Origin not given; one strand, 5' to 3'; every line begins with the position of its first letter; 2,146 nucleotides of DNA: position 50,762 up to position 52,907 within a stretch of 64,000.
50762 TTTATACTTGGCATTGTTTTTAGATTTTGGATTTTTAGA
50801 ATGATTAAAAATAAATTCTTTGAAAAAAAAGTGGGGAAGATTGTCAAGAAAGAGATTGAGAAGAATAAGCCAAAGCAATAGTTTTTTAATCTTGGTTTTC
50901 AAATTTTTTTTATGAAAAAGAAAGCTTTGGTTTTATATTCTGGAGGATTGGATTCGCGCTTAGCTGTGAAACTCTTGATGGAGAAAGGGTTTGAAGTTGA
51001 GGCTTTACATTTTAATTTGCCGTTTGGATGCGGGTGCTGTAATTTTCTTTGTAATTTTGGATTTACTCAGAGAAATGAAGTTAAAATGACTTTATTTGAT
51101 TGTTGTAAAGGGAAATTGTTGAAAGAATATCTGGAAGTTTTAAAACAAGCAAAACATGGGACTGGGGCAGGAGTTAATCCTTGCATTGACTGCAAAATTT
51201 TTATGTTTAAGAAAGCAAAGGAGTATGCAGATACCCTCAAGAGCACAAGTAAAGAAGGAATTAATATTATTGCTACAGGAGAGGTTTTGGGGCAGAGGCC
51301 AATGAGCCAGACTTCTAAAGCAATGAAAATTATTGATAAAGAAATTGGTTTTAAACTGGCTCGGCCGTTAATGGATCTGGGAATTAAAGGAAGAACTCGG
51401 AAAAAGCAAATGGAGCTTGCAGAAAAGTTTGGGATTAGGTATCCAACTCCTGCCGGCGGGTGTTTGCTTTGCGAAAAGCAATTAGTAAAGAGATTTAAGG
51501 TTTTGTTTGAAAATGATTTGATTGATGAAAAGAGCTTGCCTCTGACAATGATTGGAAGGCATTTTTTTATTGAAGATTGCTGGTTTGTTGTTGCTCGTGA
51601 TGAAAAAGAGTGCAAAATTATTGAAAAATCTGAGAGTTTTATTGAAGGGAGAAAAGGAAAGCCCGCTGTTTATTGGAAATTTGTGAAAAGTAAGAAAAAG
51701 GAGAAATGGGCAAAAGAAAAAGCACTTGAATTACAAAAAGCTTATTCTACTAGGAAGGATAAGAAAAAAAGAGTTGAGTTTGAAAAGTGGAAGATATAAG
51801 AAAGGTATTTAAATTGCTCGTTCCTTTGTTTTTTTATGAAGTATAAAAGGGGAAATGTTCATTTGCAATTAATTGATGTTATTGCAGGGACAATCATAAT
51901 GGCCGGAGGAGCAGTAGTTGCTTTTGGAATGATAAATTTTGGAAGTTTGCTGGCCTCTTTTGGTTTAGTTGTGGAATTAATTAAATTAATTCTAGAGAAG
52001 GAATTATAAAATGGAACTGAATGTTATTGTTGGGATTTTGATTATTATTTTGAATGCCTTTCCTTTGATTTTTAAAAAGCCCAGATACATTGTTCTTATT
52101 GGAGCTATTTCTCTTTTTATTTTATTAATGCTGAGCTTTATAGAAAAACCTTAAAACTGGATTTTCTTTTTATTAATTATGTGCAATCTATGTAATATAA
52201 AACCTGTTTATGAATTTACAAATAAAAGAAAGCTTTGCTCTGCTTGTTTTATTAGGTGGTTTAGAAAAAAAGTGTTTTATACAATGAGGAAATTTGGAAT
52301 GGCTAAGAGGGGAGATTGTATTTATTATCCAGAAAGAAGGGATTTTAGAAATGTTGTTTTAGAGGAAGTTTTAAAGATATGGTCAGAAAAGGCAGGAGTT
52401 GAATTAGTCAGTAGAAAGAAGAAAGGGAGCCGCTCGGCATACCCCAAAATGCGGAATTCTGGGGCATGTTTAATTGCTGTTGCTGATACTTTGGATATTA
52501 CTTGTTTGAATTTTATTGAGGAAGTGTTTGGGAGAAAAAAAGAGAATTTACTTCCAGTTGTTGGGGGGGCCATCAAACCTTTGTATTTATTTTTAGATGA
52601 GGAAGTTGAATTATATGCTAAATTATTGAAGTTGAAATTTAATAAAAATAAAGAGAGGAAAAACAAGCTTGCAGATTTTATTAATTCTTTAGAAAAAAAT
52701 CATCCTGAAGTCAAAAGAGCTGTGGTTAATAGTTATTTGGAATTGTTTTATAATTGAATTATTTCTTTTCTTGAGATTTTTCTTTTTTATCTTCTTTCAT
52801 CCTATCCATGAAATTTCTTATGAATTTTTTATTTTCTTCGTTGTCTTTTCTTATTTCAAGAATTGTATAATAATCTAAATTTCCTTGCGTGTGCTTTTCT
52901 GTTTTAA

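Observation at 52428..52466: Second in-frame copy of the same 39-nt element in an unrelated zinc-finger / PP-loop-like ORF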

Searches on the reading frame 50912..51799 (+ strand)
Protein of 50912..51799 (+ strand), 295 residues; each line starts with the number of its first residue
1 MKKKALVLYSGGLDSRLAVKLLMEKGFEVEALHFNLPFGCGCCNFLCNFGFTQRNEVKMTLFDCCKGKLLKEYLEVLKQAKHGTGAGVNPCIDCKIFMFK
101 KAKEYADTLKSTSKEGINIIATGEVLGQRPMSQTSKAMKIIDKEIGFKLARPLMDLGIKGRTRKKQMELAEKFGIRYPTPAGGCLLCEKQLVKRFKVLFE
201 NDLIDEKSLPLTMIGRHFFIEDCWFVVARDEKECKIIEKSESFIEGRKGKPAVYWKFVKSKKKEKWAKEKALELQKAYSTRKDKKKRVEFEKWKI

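Call 7: search_protein_families(library=pfam, proteins=[window:50912-51799:+], max_evalue=0.01)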
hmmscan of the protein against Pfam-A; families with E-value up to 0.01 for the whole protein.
window:50912-51799:+ (295 aa): 4 families
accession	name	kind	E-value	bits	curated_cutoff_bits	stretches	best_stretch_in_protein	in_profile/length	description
PF02568.20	ThiI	-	1.1e-12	48.4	20.5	1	3-156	4-147/197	Thiamine biosynthesis protein (ThiI)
PF06508.19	QueC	-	0.0003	20.8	22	1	4-35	1-32/210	Queuosine biosynthesis protein QueC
PF03054.22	tRNA_Me_trans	-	0.00063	19.9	20.6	0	4-35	2-33/202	tRNA methyl transferase HUP domain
PF24167.1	DUF7411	-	0.0087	16.1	28.7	0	4-35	2-32/194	Family of unknown function (DUF7411)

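Call 8: search_protein_families(library=ncbifam, proteins=[window:50912-51799:+], max_evalue=0.01)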
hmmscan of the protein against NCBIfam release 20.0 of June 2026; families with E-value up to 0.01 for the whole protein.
window:50912-51799:+ (295 aa): 7 families
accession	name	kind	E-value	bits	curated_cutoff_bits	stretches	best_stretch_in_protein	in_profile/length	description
TIGR00342.1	TIGR00342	equivalog_domain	9e-13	48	264.5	1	3-156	173-315/373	tRNA uracil 4-sulfurtransferase ThiI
NF006222.0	PRK08349.1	subfamily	2e-12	47.4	251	2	90-156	85-144/198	hypothetical protein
TIGR00032.1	argG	equivalog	0.00049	19.5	268.2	1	6-36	3-33/394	argininosuccinate synthase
TIGR00420.1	trmU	equivalog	0.00087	18.2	236.95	1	4-129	2-130/351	tRNA 2-thiouridine(34) synthase MnmA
NF001138.1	PRK00143.1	equivalog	0.001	18.1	284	1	6-124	3-121/345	tRNA 2-thiouridine(34) synthase MnmA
TIGR03679.1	Dph6_archaeal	equivalog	0.0018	17.6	197.3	0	7-32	2-27/218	diphthine--ammonia ligase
NF011155.0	PRK14561.1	equivalog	0.008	15.9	207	0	4-35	2-32/195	hypothetical protein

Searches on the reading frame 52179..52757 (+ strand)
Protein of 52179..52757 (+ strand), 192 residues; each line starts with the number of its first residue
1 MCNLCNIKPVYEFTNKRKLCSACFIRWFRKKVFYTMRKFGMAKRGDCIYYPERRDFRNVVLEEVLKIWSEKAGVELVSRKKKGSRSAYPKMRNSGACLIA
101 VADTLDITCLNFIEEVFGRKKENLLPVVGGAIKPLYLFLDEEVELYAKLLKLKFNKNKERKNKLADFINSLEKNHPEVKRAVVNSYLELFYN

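Call 7: search_protein_families(library=pfam, proteins=[window:52179-52757:+], max_evalue=0.01)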
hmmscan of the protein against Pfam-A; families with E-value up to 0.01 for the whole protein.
window:52179-52757:+ (192 aa): 0 families

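Call 8: search_protein_families(library=ncbifam, proteins=[window:52179-52757:+], max_evalue=0.01)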
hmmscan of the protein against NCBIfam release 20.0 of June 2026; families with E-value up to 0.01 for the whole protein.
window:52179-52757:+ (192 aa): 2 families
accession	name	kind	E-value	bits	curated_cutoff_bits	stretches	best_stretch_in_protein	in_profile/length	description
TIGR00269.1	TIGR00269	hypoth_equivalog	0.0011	19.2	62.75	1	132-186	4-64/104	TIGR00269 family protein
NF049949.1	tRNAsynTtuAPyrococ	equivalog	0.0044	16.2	450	0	2-48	3-50/292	tRNA-5-methyluridine(54) 2-sulfurtransferase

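Call 13: find_homologous_proteins(query=window:52179-52754:+)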
Query window:52179-52754:+ (192 aa): 447 proteins with E <= 0.001 among 516 candidates; the best 120 are listed.
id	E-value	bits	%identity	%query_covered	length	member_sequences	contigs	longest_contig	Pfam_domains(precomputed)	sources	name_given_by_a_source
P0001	3.8e-93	329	100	79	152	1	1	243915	-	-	-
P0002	4.8e-61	224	58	99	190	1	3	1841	-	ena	-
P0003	1.6e-57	212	57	99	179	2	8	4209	-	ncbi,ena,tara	tara:strand:+ start:391 stop:930 length:540 start_codon:yes stop_codon:yes gene_type:complete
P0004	3.0e-53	199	55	98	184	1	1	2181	-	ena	-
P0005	4.5e-53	198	53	99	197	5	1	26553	-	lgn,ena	-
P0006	3.2e-52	195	51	99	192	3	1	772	-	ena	-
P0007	4.8e-52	195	53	99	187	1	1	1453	-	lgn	-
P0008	8.3e-52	194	51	99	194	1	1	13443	-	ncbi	-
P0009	2.1e-51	193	49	99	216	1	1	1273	-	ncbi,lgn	-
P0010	3.5e-51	192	53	99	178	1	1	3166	-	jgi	jgi:hypothetical protein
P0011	5.2e-51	191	53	99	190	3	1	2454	-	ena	-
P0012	1.8e-50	190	49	98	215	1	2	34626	-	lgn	-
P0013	2.1e-50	189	51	98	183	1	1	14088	-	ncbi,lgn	-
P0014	3.1e-50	189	52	99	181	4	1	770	-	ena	-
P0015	4.6e-50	188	53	99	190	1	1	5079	-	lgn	-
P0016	8.3e-50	187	55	99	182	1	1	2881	-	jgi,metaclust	metaclust:\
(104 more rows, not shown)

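Call 14: find_encoding_contigs(protein=window:52179-52757:+, flank=10000)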
Protein window:52179-52757:+ (192 aa): no gene with exactly this product is on record in the collection.

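Call 16: find_encoding_contigs(protein=P0002, flank=3000, max_places=3)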
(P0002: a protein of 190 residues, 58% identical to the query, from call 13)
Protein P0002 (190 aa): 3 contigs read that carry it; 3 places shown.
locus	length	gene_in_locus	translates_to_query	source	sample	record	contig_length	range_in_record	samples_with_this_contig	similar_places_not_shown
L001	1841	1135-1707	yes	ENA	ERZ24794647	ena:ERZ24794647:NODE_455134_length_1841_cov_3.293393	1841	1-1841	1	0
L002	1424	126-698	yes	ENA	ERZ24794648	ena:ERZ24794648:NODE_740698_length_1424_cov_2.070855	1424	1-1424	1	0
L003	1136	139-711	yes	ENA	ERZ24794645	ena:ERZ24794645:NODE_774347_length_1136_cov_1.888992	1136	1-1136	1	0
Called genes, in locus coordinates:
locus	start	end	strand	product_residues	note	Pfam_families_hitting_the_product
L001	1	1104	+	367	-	?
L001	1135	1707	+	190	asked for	-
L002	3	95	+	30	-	?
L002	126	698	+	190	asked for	-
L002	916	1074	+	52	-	-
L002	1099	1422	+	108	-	?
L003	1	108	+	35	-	?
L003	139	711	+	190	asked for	-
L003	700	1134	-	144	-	?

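Call 17: find_encoding_contigs(protein=P0006, flank=3000, max_places=3)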
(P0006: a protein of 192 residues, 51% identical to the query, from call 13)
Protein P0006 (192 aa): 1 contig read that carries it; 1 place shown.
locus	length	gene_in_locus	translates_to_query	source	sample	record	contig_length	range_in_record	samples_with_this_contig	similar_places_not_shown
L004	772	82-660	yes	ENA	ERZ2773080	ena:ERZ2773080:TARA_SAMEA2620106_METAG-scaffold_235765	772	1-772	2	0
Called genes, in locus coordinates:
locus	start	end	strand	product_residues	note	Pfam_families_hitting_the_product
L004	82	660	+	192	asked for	-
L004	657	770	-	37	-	?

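Call 18: find_encoding_contigs(protein=P0016, flank=3000, max_places=3)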
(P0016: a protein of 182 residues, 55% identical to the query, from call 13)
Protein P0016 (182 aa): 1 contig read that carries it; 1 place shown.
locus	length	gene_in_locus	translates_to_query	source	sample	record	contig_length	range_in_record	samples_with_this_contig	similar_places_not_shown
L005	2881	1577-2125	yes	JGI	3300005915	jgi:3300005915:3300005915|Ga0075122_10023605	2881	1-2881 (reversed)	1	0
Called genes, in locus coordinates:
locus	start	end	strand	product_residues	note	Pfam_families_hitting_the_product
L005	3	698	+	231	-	?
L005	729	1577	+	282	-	PF02568:ThiI (weak)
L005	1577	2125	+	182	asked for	-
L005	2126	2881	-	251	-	?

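Call 75: predict_structure(alignment_id=A1)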
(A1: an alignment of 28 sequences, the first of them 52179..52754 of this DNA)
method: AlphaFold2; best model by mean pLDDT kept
length: 192 residues; sequences in the alignment: 28
mean_pLDDT: 88.3   pTM: 0.84
mean pLDDT of the five models: 88.3, 84.0, 84.1, 82.9, 82.0
residues with pLDDT >= 90: 122; 70-90: 52; 50-70: 14; < 50: 4
segments of 3 or more residues with pLDDT < 50: 84-87
pLDDT, mean of each block of 10 residues (from residue 1): 91 91 97 95 93 94 96 88 51 77 94 85 89 96 97 84 84 90 89 64
secondary structure, 60 per line:
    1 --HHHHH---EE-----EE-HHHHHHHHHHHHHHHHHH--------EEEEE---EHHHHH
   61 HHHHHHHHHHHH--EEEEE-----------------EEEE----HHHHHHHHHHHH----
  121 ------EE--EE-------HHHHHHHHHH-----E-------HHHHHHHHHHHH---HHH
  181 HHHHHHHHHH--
elements in order: H3-7 H21-38 E47-51 H56-72 E75-79 E97-100 H105-116 H140-149 H163-174 H178-190

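Call 81: fold_search(model_id=the predicted structure, library=pdb)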
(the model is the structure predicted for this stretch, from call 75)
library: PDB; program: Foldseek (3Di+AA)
matches with E <= 10: 1099; with E <= 0.001: 21
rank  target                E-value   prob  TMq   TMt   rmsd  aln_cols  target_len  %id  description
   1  5ztb_C                8.1e-10  1.00  0.74  0.47   5.6       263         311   16  Structure of Sulfurtransferase (released 2019-06-12)
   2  5ztb_A                3.9e-09  1.00  0.73  0.48   7.3       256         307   16  Structure of Sulfurtransferase (released 2019-06-12)
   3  5b4e                  4.1e-09  1.00  0.75  0.49   6.1       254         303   16  Sulfur Transferase TtuA in complex with iron sulfur cluster and ATP derivative (released 2017-05-03)
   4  5gha_A                4.7e-09  1.00  0.71  0.46   5.6       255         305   16  Sulfur Transferase TtuA in complex with Sulfur Carrier TtuB (released 2017-05-03)
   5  5ztb_B                4.7e-09  1.00  0.68  0.44   8.7       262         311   18  Structure of Sulfurtransferase (released 2019-06-12)
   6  5mkq_B                7.6e-09  1.00  0.73  0.48   7.9       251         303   19  TtuA enzyme containing a [4Fe-4S] (released 2017-06-14)
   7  5mkp                  1.5e-08  1.00  0.69  0.45   8.0       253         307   17  Non redox thiolation in transfer RNAs occuring via sulfur activation by a [4Fe-4S] cluster (released 2017-06-14)
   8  5gha_D                1.6e-08  1.00  0.71  0.45   7.6       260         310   16  Sulfur Transferase TtuA in complex with Sulfur Carrier TtuB (released 2017-05-03)
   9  5mko_B                1.7e-08  1.00  0.69  0.46   7.4       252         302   18  [2Fe-2S] cluster containing TtuA in complex with AMP. (released 2017-06-14)
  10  5mko_A                1.9e-08  1.00  0.68  0.44   7.4       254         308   18  [2Fe-2S] cluster containing TtuA in complex with AMP. (released 2017-06-14)
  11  5gha_B                2.1e-08  1.00  0.72  0.47   5.6       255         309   16  Sulfur Transferase TtuA in complex with Sulfur Carrier TtuB (released 2017-05-03)
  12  5mkq_A                2.3e-08  1.00  0.71  0.47   8.1       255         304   19  TtuA enzyme containing a [4Fe-4S] (released 2017-06-14)
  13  6scy_B                2.3e-08  1.00  0.65  0.43   7.4       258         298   16  U34-tRNA thiolase NcsA from Methanococcus maripaludis with its [4Fe-4S] cluster (released 2020-08-26)
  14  5b4f                  3.1e-08  1.00  0.71  0.48   5.8       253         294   15  Sulfur Transferase TtuA in complex with iron sulfur cluster (released 2017-05-10)
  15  3vrh                  3.2e-08  1.00  0.72  0.48   8.5       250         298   19  Crystal structure of ph0300 (released 2013-03-13)
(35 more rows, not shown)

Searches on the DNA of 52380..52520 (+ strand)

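Call 38: search_rna_families(source=window, start=52380, end=52520, threshold=evalue, max_evalue=10)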
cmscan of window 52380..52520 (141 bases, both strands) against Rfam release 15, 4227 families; matches with E-value up to 10: 1.
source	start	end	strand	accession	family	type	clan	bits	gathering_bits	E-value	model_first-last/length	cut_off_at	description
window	52443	52502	+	RF02523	ROSE_3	Cis-reg; thermoregulator;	-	11.5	43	3.8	1-69/69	no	Repression of heat shock gene expression (ROSE) element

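Call 39: build_rna_model(alignment_id=A2, structure=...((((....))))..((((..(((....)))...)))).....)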
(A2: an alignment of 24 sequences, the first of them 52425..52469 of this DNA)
Model R1 built from alignment A2 (24 sequences, 45 columns); structure: as given.
model positions 45; base pairs 11; branch points 1; effective number of sequences 8.33; information 1.223 bits per position. Calibrated on 0.2 Mb of random sequence (short: E-values are rough).
structure used (alignment columns):
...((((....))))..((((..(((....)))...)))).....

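Call 40: search_with_rna_model(model_id=R1, source=window, filters=off, max_evalue=10, show_alignments=6)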
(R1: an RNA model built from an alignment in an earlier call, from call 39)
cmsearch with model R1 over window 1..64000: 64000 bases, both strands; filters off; matches with E-value up to 10: 11.
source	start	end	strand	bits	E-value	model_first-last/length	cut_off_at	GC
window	52425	52469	+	59.2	3.6e-15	1-45/45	no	0.6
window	62785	62829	+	58.3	6.8e-15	1-45/45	no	0.6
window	5766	5790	-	10.9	0.31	1-45/45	no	0.36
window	39870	39892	+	8.1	2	1-45/45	no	0.43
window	37750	37790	+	8.1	2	1-45/45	no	0.41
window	43333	43368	+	8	2.1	1-45/45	no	0.39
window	62751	62802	-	8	2.2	1-45/45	no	0.48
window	16351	16396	+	7.6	2.8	1-45/45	no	0.39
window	18698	18729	-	7.5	3.1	1-45/45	no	0.44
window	60395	60429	-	6.8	4.8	1-45/45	no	0.43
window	54782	54828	-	5.7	9.7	1-45/45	no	0.26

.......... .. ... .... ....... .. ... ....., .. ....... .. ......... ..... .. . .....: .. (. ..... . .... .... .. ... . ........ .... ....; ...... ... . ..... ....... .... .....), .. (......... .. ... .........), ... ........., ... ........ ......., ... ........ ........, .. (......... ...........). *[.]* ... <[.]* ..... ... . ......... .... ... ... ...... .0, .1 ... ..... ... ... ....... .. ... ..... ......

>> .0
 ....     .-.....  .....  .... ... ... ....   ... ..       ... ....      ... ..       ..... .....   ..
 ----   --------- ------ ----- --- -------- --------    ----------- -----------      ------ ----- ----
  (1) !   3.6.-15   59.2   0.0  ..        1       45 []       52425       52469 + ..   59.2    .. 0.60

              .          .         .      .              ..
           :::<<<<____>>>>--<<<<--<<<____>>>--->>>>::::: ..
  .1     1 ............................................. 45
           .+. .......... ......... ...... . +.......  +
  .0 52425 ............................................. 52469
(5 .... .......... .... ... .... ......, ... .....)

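Call 41: search_with_rna_model(model_id=R1, sources=[L001, L004, L005, L006, L007, L008, L009, L010, L011, L013, L014, L015, L016, L017, L018, L019, L020, L021, L022, L023, L024, L025, L026, L028, L030, L031, L032, L033, L034, L037, L038], max_evalue=1)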
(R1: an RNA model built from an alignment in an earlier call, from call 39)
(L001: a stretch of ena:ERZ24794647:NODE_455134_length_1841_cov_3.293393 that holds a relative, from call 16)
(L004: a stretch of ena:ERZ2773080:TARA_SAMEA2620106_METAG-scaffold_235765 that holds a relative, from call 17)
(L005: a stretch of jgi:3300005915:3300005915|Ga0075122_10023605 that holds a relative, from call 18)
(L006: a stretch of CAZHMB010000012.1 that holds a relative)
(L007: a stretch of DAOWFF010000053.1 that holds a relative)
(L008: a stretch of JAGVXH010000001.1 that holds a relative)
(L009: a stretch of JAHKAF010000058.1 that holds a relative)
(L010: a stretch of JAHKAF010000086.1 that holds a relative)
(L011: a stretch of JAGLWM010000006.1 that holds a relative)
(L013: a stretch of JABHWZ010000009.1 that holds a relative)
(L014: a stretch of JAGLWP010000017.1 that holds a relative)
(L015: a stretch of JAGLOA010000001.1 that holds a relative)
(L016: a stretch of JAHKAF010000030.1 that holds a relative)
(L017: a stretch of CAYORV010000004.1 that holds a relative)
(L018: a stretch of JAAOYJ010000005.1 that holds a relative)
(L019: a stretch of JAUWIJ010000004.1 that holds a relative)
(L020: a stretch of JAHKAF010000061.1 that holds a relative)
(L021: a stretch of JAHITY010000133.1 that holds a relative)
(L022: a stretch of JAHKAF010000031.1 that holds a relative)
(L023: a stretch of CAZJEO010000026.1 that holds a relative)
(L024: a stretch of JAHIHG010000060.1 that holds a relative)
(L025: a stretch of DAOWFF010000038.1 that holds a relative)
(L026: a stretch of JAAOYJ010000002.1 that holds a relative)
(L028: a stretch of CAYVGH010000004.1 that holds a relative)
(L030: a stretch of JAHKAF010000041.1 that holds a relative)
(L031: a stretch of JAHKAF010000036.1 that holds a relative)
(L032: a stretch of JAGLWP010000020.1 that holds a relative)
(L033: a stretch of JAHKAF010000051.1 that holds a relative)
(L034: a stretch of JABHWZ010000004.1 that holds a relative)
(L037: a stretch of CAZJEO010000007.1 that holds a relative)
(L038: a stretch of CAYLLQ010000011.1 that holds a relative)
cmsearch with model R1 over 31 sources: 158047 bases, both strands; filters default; matches with E-value up to 1: 49.
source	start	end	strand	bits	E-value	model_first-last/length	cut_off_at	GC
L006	1475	1519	+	70.4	5.4e-18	1-45/45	no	0.6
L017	3971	4015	+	69.3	1.1e-17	1-45/45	no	0.53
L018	5393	5437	-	69.2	1.2e-17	1-45/45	no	0.62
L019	1466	1510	+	68.2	2.3e-17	1-45/45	no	0.6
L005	1994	2038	+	67.9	2.7e-17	1-45/45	no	0.58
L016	424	468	+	67.8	3e-17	1-45/45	no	0.56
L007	2236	2280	+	67.5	3.7e-17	1-45/45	no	0.58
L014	1235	1279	-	67.3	4e-17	1-45/45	no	0.6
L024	2087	2131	+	66.8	5.8e-17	1-45/45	no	0.62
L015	6990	7034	-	66.6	6.5e-17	1-45/45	no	0.53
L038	3430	3474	+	66.1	9.1e-17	1-45/45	no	0.6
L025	2753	2797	+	65.7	1.2e-16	1-45/45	no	0.58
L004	325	369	+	65.4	1.4e-16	1-45/45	no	0.58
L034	1166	1210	-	65.1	1.8e-16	1-45/45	no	0.53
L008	1857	1901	-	64.5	2.7e-16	1-45/45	no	0.6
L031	5265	5309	+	63.7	4.4e-16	1-45/45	no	0.6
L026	993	1037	-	63.7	4.5e-16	1-45/45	no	0.56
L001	1372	1416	+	63.7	4.6e-16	1-45/45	no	0.62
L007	2992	3036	+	62.7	8.7e-16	1-45/45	no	0.64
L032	501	545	-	62.2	1.2e-15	1-45/45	no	0.58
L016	1963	2007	+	58.1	1.9e-14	1-45/45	no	0.56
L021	3793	3837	-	57.9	2.1e-14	1-45/45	no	0.58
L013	1690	1734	+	55.6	9.6e-14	1-45/45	no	0.47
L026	4370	4414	-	55.4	1.2e-13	1-45/45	no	0.49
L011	2398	2442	-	52.1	9.9e-13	1-45/45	no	0.53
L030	16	60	-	44.6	1.5e-10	1-45/45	no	0.6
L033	432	476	-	43.6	2.8e-10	1-45/45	no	0.58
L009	1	44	+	39.6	4.1e-09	2-45/45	5'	0.57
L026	1275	1337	-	36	4.3e-08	1-45/45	no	0.59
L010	1507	1544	-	35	8.6e-08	1-45/45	no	0.53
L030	285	322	-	34.8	9.8e-08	1-45/45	no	0.58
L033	7187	7249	+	34.7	1.1e-07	1-45/45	no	0.57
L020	3828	3890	-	34.5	1.2e-07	1-45/45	no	0.6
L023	660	701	+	33.4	2.5e-07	1-45/45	no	0.57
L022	163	200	-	33.2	2.9e-07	1-45/45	no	0.58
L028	1454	1495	-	31.9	7e-07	1-45/45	no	0.57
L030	526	600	-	31.5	9e-07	1-45/45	no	0.61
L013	1788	1832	+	29.7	2.8e-06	1-45/45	no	0.51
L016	625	687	+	26.5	2.5e-05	1-45/45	no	0.59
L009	2496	2530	+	26.3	2.8e-05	1-45/45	no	0.54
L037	6591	6625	-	26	3.3e-05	1-45/45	no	0.69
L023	597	631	+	25.1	6.2e-05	1-45/45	no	0.71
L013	2126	2169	-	24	0.00013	1-45/45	no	0.5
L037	6556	6578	-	22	0.0005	18-40/45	no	0.61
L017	4059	4094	+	21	0.00094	1-45/45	no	0.61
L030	6126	6165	-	20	0.0018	1-45/45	no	0.55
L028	1217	1273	-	19.9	0.002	1-45/45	no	0.47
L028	1503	1528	-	19.3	0.0029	1-45/45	no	0.54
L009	2531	2553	+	12.6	0.26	18-40/45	no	0.7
